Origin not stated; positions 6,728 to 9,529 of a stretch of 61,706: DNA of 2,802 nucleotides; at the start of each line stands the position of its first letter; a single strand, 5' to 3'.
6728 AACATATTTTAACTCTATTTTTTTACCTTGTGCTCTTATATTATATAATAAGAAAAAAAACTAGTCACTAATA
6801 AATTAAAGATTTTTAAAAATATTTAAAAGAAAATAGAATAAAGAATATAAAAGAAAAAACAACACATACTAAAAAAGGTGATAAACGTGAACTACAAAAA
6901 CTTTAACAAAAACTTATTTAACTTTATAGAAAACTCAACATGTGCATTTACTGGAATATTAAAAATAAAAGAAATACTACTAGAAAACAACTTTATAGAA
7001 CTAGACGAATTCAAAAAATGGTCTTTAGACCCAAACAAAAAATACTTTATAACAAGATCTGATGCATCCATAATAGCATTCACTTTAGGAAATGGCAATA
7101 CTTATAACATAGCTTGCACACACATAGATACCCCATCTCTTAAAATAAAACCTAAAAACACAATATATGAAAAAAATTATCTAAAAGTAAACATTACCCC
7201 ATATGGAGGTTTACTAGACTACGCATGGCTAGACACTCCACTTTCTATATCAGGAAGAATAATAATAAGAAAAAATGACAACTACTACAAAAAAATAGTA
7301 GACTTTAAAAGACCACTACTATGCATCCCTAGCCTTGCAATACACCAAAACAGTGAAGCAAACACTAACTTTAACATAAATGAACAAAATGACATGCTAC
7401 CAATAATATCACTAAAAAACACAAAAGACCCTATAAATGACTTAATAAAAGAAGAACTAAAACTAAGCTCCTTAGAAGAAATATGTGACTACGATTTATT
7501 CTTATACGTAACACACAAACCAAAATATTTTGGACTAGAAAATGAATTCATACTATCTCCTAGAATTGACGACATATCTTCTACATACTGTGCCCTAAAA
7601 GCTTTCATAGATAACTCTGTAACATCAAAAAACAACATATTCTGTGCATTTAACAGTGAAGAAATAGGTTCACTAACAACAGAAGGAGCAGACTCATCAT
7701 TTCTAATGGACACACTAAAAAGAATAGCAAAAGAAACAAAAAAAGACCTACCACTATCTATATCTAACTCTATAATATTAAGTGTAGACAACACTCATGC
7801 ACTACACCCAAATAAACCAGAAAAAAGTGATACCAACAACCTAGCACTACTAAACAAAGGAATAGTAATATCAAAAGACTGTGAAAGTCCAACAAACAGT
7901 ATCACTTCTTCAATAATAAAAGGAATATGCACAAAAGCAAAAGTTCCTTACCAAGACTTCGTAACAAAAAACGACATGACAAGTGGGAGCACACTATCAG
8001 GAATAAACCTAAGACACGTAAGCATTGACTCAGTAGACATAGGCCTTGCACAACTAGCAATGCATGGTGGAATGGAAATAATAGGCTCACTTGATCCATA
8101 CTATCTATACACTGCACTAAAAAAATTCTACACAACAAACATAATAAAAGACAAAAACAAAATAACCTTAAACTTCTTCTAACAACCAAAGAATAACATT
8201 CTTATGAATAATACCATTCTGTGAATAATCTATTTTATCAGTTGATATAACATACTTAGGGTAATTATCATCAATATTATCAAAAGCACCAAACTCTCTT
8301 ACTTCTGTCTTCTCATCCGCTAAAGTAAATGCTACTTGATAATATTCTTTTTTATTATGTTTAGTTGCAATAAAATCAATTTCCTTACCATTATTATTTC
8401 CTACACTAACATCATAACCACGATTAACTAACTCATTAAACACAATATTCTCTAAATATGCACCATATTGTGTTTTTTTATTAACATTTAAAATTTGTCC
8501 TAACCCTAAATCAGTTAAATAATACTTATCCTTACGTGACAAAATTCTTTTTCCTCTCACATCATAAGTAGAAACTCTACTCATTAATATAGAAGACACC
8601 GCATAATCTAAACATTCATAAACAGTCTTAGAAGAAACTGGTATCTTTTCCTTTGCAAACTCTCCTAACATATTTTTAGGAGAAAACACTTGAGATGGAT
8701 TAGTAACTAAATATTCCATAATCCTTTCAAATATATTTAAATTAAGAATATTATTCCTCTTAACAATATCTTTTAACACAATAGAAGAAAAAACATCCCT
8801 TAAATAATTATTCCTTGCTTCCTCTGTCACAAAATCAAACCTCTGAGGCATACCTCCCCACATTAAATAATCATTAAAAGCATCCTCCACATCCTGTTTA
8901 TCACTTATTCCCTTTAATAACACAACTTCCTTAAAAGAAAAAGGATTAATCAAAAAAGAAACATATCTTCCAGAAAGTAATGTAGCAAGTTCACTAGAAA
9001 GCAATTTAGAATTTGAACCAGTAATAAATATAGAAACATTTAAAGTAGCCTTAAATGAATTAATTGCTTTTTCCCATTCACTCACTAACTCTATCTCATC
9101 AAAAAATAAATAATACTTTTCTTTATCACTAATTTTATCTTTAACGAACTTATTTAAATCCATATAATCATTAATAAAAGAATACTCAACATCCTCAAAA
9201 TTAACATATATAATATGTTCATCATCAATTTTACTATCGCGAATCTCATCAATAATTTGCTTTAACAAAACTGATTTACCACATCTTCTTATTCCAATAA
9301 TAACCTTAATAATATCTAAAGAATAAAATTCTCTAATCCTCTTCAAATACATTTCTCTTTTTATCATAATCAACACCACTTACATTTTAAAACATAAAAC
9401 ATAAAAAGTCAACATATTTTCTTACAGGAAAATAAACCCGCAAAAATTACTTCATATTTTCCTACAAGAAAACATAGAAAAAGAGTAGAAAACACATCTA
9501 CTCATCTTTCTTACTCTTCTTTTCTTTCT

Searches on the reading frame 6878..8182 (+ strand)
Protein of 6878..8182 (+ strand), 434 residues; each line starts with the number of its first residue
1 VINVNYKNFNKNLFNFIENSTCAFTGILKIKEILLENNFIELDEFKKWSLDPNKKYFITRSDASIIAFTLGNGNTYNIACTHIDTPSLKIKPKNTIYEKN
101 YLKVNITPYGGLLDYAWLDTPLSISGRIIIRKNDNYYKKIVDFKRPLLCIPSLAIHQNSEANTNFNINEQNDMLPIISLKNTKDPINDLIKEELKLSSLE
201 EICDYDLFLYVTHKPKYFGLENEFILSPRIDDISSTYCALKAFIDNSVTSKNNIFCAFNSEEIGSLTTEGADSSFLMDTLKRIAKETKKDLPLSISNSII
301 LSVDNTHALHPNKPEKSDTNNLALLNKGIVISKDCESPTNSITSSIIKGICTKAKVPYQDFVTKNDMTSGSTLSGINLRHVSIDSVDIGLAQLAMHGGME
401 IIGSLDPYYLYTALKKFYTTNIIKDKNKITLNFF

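Call 39: search_protein_families(library=pfam, proteins=[window:6878-8182:+], max_evalue=0.001)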
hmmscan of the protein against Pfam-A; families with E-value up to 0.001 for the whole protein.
window:6878-8182:+ (434 aa): 2 families
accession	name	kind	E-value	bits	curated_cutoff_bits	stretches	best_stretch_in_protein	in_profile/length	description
PF02127.20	Peptidase_M18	-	1.8e-101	340.6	24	1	16-418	1-432/432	Aminopeptidase I zinc metalloprotease (M18)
PF05343.19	Peptidase_M42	-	3e-05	23.7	23.2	0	294-402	179-281/292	M42 glutamyl aminopeptidase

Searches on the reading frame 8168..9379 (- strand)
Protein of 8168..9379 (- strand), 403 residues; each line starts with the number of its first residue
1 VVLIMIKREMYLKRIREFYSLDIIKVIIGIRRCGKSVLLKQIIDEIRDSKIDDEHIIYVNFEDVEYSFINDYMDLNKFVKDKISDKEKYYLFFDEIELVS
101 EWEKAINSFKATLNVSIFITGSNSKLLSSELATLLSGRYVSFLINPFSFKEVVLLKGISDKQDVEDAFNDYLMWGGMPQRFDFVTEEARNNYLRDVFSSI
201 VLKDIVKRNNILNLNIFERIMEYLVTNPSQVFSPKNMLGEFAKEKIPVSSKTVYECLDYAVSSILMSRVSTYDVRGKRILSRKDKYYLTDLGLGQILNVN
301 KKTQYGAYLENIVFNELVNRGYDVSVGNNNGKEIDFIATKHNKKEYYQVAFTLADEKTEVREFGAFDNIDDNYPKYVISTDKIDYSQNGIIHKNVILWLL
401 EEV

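Call 39: search_protein_families(library=pfam, proteins=[window:8168-9379:-], max_evalue=0.001)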
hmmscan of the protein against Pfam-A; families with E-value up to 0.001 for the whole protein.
window:8168-9379:- (403 aa): 3 families
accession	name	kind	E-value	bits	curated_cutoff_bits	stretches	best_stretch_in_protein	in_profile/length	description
PF13173.12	AAA_14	-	3e-34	118.2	27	1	24-152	4-128/129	AAA domain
PF13635.12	DUF4143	-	1.5e-15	57.7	28.1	1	203-343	2-150/160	Domain of unknown function (DUF4143)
PF01637.24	ATPase_2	-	1.1e-07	32.3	33.2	1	7-110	3-102/225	ATPase domain predominantly from Archaea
